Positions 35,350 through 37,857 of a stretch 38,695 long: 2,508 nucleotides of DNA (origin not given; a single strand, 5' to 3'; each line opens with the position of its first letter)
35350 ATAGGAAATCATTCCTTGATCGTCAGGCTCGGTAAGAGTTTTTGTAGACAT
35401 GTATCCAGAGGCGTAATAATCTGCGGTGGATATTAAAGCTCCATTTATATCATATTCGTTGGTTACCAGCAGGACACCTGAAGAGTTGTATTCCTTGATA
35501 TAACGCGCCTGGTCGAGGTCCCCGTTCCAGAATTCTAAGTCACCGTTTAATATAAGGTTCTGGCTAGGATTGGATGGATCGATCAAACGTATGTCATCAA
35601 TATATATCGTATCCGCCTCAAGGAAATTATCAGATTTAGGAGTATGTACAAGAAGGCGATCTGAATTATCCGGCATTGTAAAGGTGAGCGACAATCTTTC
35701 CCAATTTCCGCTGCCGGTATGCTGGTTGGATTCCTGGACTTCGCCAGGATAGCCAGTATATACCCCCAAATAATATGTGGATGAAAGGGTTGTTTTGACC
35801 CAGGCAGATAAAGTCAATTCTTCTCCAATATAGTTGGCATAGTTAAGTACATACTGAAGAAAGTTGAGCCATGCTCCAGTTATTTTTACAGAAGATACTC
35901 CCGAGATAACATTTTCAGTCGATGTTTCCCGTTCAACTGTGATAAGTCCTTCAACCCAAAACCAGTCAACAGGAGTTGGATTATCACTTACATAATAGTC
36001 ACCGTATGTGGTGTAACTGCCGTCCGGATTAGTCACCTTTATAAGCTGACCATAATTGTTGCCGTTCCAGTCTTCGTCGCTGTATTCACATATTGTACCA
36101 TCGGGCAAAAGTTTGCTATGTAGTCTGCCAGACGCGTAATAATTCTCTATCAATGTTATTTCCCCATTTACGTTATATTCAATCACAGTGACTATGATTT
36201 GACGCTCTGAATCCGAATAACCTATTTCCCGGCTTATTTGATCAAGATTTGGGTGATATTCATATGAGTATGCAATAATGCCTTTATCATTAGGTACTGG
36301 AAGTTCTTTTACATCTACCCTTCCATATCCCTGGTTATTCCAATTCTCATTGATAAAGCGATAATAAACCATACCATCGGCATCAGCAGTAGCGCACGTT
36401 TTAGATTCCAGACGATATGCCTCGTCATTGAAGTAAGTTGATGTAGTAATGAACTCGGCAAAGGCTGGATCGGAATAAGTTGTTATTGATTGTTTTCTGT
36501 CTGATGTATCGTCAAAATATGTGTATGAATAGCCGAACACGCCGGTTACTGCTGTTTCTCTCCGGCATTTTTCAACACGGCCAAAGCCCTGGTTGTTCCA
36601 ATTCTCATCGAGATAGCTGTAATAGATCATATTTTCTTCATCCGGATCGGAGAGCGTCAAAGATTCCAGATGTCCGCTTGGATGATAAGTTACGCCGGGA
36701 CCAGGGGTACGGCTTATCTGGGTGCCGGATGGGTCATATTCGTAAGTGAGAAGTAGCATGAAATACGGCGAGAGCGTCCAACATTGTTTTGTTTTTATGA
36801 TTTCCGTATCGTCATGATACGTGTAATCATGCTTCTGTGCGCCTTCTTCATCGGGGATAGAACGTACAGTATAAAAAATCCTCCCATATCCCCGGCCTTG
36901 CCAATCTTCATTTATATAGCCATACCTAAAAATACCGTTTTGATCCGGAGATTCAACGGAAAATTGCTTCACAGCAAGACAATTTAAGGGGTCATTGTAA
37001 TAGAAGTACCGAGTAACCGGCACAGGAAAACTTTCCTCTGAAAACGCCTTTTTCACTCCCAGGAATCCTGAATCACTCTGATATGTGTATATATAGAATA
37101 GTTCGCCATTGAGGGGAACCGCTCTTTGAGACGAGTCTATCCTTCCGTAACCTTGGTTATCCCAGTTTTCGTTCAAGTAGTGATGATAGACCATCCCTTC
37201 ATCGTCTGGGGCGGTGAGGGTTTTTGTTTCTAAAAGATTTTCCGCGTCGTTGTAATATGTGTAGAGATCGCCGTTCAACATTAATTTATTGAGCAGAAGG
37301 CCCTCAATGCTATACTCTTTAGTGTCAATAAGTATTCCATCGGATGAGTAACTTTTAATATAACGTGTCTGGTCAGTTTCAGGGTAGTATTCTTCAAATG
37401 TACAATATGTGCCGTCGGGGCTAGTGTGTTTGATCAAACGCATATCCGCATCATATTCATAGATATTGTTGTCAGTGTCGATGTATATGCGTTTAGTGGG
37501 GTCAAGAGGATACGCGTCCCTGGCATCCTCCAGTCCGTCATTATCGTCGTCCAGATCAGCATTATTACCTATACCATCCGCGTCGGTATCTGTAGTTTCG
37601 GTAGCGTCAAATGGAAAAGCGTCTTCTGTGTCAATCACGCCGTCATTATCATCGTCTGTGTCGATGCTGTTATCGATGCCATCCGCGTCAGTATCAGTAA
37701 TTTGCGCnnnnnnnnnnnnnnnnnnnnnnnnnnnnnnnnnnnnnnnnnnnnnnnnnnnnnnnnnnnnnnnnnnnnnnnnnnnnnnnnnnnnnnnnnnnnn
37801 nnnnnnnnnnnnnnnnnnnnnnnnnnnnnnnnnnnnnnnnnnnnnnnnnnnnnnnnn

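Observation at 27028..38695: Giant RHS protein with the core end and toxin-position domain in the middle, followed by a second RHS-like start: apparent in-frame fusion of two units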

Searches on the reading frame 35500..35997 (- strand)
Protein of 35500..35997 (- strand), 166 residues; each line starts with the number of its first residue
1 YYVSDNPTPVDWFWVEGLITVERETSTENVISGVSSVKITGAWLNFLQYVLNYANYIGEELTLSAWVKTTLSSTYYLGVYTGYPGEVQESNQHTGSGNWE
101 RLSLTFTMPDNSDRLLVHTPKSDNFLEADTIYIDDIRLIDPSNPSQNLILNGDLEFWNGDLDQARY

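Call 10: search_protein_families(library=pfam, proteins=[window:35500-35997:-], max_evalue=1)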
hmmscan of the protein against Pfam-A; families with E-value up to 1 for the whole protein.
window:35500-35997:- (166 aa): 2 families
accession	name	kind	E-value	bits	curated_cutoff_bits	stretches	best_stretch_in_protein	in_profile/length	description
PF02018.23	CBM_4_9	-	0.0012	19.7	25.9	1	31-117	33-127/136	Carbohydrate binding domain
PF23140.1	Gp80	-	0.015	16.1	27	1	68-111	19-61/128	Podophage GP4 fiber I protein gp80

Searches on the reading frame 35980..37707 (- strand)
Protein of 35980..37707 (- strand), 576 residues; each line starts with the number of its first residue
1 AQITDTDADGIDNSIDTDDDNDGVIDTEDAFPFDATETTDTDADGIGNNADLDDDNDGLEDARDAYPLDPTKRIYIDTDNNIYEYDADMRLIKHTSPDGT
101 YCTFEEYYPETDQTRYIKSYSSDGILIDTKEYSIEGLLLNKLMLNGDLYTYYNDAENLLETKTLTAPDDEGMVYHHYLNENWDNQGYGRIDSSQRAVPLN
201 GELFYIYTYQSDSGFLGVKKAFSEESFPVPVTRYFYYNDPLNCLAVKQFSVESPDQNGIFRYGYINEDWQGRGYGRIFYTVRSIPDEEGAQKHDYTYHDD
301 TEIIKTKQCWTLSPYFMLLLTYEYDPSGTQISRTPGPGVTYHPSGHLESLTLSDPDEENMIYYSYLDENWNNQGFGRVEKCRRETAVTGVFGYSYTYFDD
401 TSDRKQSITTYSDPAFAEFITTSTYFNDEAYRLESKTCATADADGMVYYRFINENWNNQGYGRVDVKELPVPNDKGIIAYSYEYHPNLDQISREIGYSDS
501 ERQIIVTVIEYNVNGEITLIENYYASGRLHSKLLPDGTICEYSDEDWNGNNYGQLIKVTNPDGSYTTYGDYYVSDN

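Call 10: search_protein_families(library=pfam, proteins=[window:35980-37707:-], max_evalue=1)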
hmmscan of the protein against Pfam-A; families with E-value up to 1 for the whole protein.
window:35980-37707:- (576 aa): 3 families
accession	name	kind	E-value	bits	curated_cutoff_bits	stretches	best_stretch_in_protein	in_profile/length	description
PF02412.23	TSP_3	-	0.049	13.8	25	1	39-65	1-27/36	Thrombospondin type 3 repeat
PF05593.20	RHS_repeat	-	0.065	14.1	22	2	553-569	5-21/38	RHS Repeat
PF12165.13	Alfin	-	0.38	11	21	0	352-372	30-50/127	Alfin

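Call 24: search_protein_families(library=ncbifam, proteins=[window:35980-37497:-], max_evalue=1)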
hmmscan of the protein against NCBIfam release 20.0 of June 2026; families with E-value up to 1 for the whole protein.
window:35980-37497:- (506 aa): 2 families
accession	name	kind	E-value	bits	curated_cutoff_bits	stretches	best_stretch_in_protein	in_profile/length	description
NF008044.0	PRK10776.1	equivalog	0.00012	21.9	148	0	87-126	66-104/130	8-oxo-dGTP diphosphatase MutT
TIGR01643.1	YD_repeat_2x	repeat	0.35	11.5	15.8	0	13-29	20-36/42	YD repeat-containing protein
